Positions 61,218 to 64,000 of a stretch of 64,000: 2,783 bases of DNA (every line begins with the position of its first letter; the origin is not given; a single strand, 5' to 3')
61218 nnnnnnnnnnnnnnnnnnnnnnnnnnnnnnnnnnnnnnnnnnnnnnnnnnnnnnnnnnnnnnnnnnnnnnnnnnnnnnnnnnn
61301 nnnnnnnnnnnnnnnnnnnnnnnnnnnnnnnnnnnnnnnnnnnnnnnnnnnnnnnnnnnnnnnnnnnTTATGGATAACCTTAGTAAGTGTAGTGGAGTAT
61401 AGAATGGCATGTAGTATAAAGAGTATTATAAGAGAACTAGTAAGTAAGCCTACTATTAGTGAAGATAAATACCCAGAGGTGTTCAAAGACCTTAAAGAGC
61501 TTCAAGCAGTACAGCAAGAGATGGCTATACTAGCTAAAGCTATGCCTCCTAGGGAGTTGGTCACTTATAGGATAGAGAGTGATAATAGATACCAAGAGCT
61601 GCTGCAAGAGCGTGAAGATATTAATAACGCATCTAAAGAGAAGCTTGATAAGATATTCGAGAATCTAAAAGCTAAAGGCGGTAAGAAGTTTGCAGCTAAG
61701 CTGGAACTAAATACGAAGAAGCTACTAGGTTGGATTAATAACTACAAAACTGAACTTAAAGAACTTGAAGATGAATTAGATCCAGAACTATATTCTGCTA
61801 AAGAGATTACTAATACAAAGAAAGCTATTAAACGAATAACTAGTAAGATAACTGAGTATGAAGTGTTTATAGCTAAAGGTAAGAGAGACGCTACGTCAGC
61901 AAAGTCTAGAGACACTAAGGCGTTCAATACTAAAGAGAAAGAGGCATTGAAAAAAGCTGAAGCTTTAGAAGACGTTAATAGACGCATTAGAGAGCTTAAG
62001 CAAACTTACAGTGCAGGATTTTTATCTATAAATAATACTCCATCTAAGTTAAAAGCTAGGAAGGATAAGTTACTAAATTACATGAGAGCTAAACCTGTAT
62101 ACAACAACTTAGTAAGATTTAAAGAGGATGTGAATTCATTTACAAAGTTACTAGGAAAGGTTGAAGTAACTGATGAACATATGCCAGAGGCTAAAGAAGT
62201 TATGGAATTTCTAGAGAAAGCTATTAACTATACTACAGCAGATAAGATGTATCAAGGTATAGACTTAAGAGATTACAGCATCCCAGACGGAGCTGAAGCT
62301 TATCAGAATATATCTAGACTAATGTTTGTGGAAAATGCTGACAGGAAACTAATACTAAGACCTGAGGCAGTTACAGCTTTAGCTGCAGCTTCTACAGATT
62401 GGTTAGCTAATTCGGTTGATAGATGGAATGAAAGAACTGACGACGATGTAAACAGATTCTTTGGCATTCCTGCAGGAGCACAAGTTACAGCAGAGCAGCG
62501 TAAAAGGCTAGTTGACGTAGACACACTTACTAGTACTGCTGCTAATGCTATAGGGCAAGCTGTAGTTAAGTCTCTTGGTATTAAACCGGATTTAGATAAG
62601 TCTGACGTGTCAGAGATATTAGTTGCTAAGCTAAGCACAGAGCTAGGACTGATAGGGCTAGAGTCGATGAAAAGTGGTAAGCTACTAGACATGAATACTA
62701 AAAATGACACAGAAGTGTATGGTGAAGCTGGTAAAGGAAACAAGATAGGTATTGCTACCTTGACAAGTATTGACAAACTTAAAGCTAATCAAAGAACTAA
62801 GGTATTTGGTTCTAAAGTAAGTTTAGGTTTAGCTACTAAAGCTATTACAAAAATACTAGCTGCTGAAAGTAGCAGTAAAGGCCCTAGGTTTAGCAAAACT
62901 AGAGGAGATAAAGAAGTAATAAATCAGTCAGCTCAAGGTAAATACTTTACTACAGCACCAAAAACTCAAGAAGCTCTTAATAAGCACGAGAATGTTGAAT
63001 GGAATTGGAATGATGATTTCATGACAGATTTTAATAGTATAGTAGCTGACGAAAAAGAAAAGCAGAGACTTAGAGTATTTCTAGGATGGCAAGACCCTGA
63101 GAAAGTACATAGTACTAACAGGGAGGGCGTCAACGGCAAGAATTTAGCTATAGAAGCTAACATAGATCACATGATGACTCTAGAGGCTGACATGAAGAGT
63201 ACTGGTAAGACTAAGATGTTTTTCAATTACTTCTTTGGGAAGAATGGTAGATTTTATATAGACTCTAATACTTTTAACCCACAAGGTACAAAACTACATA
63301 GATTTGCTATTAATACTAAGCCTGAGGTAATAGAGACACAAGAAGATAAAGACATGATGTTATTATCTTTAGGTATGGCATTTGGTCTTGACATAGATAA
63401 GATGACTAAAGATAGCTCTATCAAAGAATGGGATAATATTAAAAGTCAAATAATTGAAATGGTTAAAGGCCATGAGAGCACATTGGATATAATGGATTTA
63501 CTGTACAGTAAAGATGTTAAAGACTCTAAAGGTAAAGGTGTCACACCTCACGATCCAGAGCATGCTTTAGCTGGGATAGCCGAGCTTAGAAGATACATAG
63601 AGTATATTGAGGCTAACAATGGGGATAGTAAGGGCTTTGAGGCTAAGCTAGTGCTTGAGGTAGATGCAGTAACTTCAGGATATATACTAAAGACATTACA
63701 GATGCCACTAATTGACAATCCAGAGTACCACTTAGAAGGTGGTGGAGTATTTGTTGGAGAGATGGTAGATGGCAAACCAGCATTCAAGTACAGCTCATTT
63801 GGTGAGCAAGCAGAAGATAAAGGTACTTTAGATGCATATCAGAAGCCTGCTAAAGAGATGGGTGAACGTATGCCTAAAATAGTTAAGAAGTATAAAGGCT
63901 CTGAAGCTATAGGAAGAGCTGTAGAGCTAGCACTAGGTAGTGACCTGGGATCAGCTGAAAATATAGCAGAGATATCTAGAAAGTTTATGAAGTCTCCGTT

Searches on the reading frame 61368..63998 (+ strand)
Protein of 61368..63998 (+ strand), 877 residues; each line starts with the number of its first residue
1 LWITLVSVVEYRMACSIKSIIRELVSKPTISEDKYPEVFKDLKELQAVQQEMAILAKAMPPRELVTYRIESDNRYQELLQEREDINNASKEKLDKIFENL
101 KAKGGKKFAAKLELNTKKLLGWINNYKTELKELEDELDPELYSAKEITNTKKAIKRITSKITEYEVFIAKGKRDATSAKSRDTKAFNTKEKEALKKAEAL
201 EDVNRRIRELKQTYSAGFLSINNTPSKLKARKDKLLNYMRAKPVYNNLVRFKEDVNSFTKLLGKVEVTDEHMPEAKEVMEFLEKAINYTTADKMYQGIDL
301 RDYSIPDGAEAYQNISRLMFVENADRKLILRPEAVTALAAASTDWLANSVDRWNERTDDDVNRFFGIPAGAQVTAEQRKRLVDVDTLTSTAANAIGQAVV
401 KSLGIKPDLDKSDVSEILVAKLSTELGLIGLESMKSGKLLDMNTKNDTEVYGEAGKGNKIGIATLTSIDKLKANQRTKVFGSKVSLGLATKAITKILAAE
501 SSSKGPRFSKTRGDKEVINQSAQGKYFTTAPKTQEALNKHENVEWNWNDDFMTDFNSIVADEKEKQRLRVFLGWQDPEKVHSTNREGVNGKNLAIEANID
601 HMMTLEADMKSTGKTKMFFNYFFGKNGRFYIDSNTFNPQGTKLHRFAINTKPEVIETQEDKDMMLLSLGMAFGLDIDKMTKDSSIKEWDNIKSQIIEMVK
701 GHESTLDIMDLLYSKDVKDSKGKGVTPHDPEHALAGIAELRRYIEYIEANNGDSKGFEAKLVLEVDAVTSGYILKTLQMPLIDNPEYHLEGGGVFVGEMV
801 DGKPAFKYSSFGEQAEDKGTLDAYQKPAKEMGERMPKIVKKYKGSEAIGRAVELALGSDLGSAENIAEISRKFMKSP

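Call 77: search_protein_families(library=phrogs, proteins=[window:61368-63998:+], max_evalue=0.001)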
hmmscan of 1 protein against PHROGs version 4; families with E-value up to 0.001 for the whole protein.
window:61368-63998:+ (877 aa): 2 families
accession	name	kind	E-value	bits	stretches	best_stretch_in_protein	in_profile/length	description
phrog_2206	-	DNA, RNA and nucleotide metabolism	5.9e-51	173.8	1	98-877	865-1575/3406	virion RNA polymerase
phrog_414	-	DNA, RNA and nucleotide metabolism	3.9e-08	33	1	524-771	274-515/816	RNA polymerase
